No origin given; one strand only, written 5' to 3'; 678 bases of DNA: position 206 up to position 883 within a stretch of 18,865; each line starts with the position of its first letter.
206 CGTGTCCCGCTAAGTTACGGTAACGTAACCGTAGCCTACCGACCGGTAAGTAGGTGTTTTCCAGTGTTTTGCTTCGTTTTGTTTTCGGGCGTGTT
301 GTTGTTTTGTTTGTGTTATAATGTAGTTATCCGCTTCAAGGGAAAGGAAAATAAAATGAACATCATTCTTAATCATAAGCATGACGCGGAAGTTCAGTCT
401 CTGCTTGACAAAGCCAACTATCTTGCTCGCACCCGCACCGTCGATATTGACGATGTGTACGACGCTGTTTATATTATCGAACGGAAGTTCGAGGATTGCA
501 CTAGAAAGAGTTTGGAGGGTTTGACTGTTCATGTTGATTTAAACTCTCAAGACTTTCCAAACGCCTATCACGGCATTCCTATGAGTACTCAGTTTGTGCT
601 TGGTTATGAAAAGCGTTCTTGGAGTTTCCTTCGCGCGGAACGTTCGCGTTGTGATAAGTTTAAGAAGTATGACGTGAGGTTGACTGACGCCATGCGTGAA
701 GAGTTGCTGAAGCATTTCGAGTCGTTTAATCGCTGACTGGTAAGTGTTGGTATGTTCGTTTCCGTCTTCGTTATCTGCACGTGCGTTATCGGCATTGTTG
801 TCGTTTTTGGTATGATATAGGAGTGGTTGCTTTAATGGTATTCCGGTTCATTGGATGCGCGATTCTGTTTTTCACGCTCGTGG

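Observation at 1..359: Long ITR carries a complete expression cassette (two promoters, leader, RBS and the ATG) shared by two unrelated terminal genes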

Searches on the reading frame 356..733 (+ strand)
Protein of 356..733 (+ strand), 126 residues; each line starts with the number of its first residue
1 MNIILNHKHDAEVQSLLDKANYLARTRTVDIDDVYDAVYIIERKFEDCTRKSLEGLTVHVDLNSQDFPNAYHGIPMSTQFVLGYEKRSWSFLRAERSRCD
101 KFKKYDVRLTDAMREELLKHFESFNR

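Call 30: search_protein_families(library=pfam, max_evalue=0.1, proteins=[window:356-733:+])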
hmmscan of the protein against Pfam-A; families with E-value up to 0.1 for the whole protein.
seq(126 aa): 0 families

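Call 31: search_protein_families(library=phrogs, max_evalue=0.1, proteins=[window:356-733:+])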
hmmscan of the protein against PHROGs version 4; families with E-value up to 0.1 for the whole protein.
seq(126 aa): 0 families

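Call 53: find_homologous_proteins(query=window:356-733:+)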
Query window:356-733:+ (126 aa): 122 proteins with E <= 0.001 among 126 candidates; the best 120 are listed.
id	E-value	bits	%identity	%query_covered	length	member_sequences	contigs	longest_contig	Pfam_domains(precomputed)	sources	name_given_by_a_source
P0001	9.0e-79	279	100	100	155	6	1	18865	-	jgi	jgi:hypothetical protein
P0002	8.0e-73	260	93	100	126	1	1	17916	-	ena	-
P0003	4.1e-72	258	93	99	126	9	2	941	-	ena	-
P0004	7.6e-71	254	91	100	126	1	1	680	-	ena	-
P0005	2.4e-70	252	91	100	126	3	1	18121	-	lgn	-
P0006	1.4e-67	243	87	100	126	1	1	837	-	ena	-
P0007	2.6e-66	239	86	100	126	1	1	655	-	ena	-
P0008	2.6e-66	239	87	100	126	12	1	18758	-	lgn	-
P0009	1.0e-65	237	86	99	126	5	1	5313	-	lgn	-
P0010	1.3e-65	237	85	100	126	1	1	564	-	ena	-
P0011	3.5e-65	235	85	100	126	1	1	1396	-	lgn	-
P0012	5.0e-65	235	83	100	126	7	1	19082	-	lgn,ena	-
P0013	5.6e-65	235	90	96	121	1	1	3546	-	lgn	-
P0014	1.8e-64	233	84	100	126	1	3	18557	-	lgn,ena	-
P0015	2.6e-64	233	84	100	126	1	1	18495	-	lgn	-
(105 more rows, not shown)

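Call 64: predict_structure(alignment_id=A1)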
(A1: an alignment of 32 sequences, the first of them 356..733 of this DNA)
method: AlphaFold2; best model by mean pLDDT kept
length: 126 residues; sequences in the alignment: 32
mean_pLDDT: 65.8   pTM: 0.56
mean pLDDT of the five models: 65.8, 65.3, 62.1, 59.0, 54.3
residues with pLDDT >= 90: 0; 70-90: 60; 50-70: 50; < 50: 16
segments of 3 or more residues with pLDDT < 50: 1-9, 23-26
pLDDT, mean of each block of 10 residues (from residue 1): 39 59 50 74 80 81 58 65 79 67 66 79 53
secondary structure, 60 per line:
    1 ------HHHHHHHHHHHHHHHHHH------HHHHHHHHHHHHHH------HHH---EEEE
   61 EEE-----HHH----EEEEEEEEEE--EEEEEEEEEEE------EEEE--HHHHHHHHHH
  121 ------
elements in order: H7-24 H31-44 E57-63 E76-85 E88-98 E105-108 H111-120

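Call 70: fold_search(model_id=the predicted structure, library=pdb)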
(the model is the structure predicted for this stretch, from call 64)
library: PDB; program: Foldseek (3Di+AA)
matches with E <= 10: 852; with E <= 0.001: 0
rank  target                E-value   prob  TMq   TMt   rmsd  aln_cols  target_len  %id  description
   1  7tps_A                9.1e-02  0.54  0.23  0.27   8.9        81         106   10  Crystal structure of ALPN-202 (engineered CD80 vIgD) in complex with PD-L1 (released 2022-03-16)
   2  8jgx_B                2.6e-01  0.21  0.23  0.06  13.2        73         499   14  Crystal structure of Acinetobacter baumannii exopolyphosphatase (released 2024-05-15)
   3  9ixm_B                3.3e-01  0.51  0.29  0.06   3.4        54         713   11  Cryo-EM structure of Lactobacillus casei DdmDE bound with DNA (released 2025-01-01)
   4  4jhm_A                4.0e-01  0.41  0.29  0.11   3.9        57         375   10  Crystal structure of a putative mandelate racemase/muconate lactonizing enzyme from Pseudovibrio sp. (released 2013-05-01)
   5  4i4k_B                4.9e-01  0.18  0.22  0.21   6.3        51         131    8  Streptomyces globisporus C-1027 9-membered enediyne conserved protein SgcE6 (released 2012-12-12)
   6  1hjr_A                5.2e-01  0.14  0.20  0.16  11.8        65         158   12  ATOMIC STRUCTURE OF THE RUVC RESOLVASE: A HOLLIDAY JUNCTION-SPECIFIC ENDONUCLEASE FROM E. COLI (released 1995-02-07)
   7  2eoc_MODEL_1_A        5.5e-01  0.08  0.19  0.19  11.5        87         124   17  Solution structure of the WGR domain from human poly [ADP-ribose] polymerase-3 (released 2008-04-01)
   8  7rec_C                6.2e-01  0.08  0.17  0.17  13.8        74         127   15  Structure of Thr354Asn, Glu355Gln, Thr412Asn, Ile414Met, Ile464His, and Phe467Met mutant human CaMKII alpha hub bound  (released 2021-07-21)
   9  9v26_lG               6.6e-01  0.21  0.28  0.14   3.9        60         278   13  Cryo- EM structure of 75S ribosome with A/P- & P/E- tRNAs from Entamoeba histolytica bound to antibiotic paromomycin (released 2025-10-08)
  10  8hxa_G                6.6e-01  0.18  0.23  0.27   9.0        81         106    9  Cryo-EM structure of MPXV M2 in complex with human B7.1 (released 2023-08-30)
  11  2flo_A                6.6e-01  0.15  0.22  0.06  13.5        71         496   10  Crystal structure of exopolyphosphatase (PPX) from E. coli O157:H7 (released 2006-06-06)
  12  7zhg_X                7.5e-01  0.15  0.25  0.39   5.5        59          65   14  High-resolution cryo-EM structure of Pyrococcus abyssi 30S ribosomal subunit bound to mRNA and initiator tRNA anticodo (released 2022-06-29)
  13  7rec_D                7.5e-01  0.10  0.18  0.18   7.6        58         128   12  Structure of Thr354Asn, Glu355Gln, Thr412Asn, Ile414Met, Ile464His, and Phe467Met mutant human CaMKII alpha hub bound  (released 2021-07-21)
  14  7rec_G                7.5e-01  0.09  0.18  0.18   7.4        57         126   12  Structure of Thr354Asn, Glu355Gln, Thr412Asn, Ile414Met, Ile464His, and Phe467Met mutant human CaMKII alpha hub bound  (released 2021-07-21)
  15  4hz9_B                7.5e-01  0.08  0.19  0.20   6.3        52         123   17  Crystal structure of the type VI native effector-immunity complex Tae3-Tai3 from Ralstonia pickettii (released 2013-08-21)
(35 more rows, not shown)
